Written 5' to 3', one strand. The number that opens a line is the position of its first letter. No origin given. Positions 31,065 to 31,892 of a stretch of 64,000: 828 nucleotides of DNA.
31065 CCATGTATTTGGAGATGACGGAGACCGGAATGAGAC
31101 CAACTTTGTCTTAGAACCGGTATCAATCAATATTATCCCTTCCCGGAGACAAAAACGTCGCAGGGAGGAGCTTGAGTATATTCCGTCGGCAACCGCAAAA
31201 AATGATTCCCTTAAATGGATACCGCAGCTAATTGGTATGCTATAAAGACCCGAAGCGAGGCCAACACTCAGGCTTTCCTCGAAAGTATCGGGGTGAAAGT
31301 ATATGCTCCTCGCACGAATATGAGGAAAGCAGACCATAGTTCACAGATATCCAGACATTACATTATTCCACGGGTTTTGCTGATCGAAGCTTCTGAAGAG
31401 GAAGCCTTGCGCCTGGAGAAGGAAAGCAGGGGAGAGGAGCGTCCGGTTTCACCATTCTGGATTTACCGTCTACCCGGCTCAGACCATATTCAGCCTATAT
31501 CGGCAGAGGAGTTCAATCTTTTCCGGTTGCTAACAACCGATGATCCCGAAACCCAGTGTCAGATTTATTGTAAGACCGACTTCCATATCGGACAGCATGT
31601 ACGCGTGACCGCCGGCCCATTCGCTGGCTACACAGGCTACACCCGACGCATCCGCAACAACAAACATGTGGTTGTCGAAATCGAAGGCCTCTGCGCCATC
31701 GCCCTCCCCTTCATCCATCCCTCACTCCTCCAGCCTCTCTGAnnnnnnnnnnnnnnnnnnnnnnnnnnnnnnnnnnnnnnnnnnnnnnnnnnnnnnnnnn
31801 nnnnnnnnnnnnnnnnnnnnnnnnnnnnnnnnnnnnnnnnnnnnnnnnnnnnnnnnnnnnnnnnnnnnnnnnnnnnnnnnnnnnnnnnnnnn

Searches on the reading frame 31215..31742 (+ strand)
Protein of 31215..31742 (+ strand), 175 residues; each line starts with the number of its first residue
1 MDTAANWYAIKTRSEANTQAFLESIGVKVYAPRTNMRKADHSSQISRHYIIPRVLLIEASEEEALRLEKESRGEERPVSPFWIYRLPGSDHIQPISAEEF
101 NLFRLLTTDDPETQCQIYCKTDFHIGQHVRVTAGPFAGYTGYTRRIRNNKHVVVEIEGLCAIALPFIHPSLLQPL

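Call 5: search_protein_families(library=pfam, proteins=[window:31215-31742:+], max_evalue=0.001)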
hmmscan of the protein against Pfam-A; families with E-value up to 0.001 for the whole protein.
window:31215-31742:+ (175 aa): 1 family
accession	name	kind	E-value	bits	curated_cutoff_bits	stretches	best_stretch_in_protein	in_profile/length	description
PF02357.24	NusG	-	0.00072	20.5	22.2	0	6-102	2-91/93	Transcription termination factor nusG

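Call 12: search_protein_families(library=ncbifam, proteins=[window:31215-31742:+], max_evalue=0.001)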
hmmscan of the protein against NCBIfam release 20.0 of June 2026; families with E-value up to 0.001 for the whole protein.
window:31215-31742:+ (175 aa): 3 families
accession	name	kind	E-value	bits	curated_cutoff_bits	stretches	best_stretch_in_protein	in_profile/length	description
NF033644.1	antiterm_UpxY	subfamily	1.2e-21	77.4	100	1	7-171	1-163/164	UpxY family transcription antiterminator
TIGR00922.1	nusG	equivalog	5.6e-05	23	135.7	1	112-151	108-147/172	transcription termination/antitermination protein NusG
TIGR01955.1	RfaH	equivalog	7.8e-05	22.7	144.5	1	7-146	1-132/159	transcription/translation regulatory transformer protein RfaH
